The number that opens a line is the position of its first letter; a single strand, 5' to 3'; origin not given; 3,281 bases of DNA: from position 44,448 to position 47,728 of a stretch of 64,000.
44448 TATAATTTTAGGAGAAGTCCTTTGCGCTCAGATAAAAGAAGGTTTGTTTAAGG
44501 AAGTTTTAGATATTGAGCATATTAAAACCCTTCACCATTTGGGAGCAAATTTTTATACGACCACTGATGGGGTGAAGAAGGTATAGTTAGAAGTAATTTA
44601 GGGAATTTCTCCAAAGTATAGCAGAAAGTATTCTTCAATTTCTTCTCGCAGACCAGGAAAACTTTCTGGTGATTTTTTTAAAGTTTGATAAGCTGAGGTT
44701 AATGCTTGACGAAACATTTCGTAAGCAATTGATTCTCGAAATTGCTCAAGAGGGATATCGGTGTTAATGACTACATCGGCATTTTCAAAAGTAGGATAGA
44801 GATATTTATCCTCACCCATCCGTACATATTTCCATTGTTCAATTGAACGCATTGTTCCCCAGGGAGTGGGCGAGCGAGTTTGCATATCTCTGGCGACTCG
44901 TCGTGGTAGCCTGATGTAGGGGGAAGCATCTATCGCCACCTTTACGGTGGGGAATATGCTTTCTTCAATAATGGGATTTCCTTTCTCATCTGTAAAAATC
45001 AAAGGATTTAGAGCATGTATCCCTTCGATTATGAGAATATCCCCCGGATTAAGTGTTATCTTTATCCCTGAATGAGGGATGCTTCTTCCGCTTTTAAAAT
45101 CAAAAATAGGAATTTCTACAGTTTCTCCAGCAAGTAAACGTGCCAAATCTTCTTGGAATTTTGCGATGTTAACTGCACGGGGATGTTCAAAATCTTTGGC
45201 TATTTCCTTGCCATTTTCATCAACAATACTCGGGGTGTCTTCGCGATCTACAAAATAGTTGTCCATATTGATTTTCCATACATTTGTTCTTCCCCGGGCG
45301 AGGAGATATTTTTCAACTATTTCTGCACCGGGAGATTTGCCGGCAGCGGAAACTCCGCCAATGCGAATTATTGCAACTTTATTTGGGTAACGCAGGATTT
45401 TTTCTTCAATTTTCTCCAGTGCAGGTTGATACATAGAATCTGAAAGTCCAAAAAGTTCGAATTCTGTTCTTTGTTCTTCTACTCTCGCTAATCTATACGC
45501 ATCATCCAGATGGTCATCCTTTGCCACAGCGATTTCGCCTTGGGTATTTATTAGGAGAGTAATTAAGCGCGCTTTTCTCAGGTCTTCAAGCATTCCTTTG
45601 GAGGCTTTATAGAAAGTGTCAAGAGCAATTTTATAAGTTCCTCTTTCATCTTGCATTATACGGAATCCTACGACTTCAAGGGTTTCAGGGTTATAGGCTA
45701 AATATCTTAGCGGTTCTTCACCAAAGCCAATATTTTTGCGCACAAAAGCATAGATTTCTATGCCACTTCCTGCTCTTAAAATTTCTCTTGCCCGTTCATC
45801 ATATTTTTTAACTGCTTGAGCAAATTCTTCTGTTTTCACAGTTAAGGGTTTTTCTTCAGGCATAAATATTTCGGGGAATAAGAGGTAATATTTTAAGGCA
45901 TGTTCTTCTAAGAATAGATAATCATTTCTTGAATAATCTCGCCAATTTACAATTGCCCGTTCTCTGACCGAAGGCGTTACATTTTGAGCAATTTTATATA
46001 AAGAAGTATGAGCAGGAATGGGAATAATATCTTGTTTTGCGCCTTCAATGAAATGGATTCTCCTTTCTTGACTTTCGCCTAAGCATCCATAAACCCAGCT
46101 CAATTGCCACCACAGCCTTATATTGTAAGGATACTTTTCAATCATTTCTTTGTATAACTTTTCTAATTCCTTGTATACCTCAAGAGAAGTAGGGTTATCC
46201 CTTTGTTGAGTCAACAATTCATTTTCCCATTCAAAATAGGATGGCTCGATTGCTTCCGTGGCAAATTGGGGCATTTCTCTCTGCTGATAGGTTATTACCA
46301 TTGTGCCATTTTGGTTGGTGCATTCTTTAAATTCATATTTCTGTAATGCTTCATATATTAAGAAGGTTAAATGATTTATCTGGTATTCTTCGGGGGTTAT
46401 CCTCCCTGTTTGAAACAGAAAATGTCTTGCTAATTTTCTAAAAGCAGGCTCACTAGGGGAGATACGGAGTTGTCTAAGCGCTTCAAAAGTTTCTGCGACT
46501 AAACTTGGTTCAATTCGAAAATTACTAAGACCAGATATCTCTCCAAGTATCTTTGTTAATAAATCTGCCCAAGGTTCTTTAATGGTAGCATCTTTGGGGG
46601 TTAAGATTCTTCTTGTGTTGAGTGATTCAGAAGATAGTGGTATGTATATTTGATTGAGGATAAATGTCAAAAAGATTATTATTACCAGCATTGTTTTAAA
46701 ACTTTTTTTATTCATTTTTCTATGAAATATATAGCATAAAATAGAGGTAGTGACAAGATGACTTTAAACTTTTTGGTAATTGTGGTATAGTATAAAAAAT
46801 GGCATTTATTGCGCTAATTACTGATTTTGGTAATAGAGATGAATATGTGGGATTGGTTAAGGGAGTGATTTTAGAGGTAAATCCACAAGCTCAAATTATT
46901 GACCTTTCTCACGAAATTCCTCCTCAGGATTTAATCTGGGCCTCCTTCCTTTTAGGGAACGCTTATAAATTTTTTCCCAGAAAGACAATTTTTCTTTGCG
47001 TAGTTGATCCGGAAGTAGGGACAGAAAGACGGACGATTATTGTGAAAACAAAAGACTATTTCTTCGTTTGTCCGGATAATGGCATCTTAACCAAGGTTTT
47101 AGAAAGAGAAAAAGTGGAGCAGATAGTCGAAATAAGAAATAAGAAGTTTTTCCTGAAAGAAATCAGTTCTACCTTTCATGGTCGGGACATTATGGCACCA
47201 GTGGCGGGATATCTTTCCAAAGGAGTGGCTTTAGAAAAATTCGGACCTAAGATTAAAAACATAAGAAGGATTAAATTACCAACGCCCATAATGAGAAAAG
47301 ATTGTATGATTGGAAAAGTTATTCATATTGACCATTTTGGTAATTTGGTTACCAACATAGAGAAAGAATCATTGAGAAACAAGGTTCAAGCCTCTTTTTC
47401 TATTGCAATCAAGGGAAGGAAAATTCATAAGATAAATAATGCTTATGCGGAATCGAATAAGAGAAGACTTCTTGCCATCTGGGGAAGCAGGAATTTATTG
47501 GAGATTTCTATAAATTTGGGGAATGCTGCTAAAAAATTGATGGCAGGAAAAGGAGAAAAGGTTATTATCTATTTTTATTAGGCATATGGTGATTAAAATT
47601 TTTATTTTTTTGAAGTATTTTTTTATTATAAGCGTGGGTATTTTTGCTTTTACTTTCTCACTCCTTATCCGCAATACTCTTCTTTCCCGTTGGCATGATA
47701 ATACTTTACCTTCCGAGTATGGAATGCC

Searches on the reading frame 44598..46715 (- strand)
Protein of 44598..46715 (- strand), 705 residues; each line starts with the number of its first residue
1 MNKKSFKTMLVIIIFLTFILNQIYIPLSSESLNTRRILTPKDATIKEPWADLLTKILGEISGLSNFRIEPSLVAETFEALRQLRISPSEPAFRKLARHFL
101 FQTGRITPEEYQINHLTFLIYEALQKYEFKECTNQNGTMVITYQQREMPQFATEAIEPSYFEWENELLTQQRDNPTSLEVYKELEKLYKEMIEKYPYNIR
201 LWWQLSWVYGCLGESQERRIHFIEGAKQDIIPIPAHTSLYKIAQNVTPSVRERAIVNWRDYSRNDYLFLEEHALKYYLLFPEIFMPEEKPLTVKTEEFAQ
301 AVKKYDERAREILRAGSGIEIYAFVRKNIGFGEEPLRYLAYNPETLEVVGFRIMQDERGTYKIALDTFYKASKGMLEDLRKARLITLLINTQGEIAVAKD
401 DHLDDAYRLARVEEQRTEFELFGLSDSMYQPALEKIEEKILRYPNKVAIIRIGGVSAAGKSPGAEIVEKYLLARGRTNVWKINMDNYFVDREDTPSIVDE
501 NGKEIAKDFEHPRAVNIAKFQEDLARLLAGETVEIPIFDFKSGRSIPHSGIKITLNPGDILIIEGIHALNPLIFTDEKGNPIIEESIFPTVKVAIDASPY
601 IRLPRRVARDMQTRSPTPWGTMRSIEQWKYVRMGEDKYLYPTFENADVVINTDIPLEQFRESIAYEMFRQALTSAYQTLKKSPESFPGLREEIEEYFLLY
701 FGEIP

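Call 22: search_protein_families(library=pfam, proteins=[window:44598-46715:-], max_evalue=0.001)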
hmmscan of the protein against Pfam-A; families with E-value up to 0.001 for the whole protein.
window:44598-46715:- (705 aa): 1 family
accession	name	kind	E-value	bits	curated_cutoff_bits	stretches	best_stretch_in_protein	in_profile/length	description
PF00485.24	PRK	-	4.8e-17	62.9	22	1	449-651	1-188/196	Phosphoribulokinase / Uridine kinase family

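Call 50: search_protein_families(library=padloc, proteins=[window:44598-46715:-], max_evalue=0.00001)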
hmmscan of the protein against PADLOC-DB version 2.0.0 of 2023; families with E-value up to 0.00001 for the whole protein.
window:44598-46715:- (705 aa): 0 families

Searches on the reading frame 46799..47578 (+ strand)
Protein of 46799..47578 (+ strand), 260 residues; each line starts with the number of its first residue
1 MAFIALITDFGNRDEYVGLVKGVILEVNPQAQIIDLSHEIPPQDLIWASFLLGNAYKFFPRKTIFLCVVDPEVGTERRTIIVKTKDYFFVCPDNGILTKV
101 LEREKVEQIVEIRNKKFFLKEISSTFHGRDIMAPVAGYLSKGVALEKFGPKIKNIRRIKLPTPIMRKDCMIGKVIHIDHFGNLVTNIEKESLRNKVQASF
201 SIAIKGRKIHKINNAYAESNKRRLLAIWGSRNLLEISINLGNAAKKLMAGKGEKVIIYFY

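Call 22: search_protein_families(library=pfam, proteins=[window:46799-47578:+], max_evalue=0.001)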
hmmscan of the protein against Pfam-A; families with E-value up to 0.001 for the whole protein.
window:46799-47578:+ (260 aa): 2 families
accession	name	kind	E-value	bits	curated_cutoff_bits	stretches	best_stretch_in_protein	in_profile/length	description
PF01887.21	SAM_HAT_N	-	2.8e-57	193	26.3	1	4-149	1-145/145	SAM hydroxide adenosyltransferase N-terminal domain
PF20257.3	SAM_HAT_C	-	1.2e-21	77.2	25.5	1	172-255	1-83/84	SAM hydroxide adenosyltransferase C-terminal domain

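Call 50: search_protein_families(library=padloc, proteins=[window:46799-47578:+], max_evalue=0.00001)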
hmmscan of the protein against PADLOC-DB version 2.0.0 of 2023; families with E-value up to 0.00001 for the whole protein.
window:46799-47578:+ (260 aa): 0 families
